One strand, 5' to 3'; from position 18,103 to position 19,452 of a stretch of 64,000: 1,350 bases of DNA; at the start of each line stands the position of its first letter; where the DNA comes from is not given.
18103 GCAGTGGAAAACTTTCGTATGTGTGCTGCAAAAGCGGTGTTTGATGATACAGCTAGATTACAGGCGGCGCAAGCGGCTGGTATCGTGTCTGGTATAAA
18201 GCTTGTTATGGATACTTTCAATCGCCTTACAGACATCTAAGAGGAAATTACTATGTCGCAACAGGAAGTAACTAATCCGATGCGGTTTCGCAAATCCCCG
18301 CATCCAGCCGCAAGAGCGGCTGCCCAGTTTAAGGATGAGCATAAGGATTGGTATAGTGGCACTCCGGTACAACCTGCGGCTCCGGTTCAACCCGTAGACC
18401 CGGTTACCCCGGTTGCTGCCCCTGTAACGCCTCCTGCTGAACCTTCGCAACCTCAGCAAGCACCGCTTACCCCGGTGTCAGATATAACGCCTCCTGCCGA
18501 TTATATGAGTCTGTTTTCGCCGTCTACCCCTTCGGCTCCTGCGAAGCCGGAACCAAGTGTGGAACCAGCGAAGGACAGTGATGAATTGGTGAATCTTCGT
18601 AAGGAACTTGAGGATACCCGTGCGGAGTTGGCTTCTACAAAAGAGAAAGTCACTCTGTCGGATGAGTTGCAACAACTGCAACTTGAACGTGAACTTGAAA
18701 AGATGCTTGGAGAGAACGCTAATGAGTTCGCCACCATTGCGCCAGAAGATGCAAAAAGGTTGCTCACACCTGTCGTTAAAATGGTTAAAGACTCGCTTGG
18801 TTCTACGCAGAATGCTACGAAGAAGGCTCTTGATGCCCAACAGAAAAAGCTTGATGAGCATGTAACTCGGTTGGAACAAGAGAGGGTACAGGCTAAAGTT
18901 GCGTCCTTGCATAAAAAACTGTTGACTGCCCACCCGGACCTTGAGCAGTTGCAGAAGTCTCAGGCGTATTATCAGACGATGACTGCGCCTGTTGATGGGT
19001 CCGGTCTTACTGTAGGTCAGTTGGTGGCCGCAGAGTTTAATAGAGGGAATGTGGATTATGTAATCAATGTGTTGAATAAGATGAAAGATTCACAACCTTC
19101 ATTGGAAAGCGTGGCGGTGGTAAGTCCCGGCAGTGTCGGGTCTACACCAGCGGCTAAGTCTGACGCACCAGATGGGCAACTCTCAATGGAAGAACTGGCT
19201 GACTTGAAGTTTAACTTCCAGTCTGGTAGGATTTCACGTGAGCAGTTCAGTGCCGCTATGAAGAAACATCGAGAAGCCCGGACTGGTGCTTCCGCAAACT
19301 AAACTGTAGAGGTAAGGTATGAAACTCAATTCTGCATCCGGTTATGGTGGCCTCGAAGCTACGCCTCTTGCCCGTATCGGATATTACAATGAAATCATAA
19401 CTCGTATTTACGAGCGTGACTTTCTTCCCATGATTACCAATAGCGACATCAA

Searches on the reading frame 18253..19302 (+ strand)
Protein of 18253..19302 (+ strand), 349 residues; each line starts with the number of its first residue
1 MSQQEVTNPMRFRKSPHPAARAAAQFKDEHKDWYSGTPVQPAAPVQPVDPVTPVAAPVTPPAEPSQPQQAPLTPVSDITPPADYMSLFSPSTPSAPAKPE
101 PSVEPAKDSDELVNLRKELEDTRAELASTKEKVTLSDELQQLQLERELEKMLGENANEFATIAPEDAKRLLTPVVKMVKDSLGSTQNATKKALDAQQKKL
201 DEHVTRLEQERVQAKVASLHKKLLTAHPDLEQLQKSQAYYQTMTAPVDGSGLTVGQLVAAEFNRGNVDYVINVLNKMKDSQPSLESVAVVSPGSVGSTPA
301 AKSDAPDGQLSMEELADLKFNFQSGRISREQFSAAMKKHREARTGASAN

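Call 28: search_protein_families(library=phrogs, proteins=[window:18253-19302:+], max_evalue=0.001)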
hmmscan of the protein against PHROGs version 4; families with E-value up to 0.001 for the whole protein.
window:18253-19302:+ (349 aa): 1 family
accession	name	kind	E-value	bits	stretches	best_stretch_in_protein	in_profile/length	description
phrog_37891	-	unknown function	7.1e-20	72.8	1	13-342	16-336/343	-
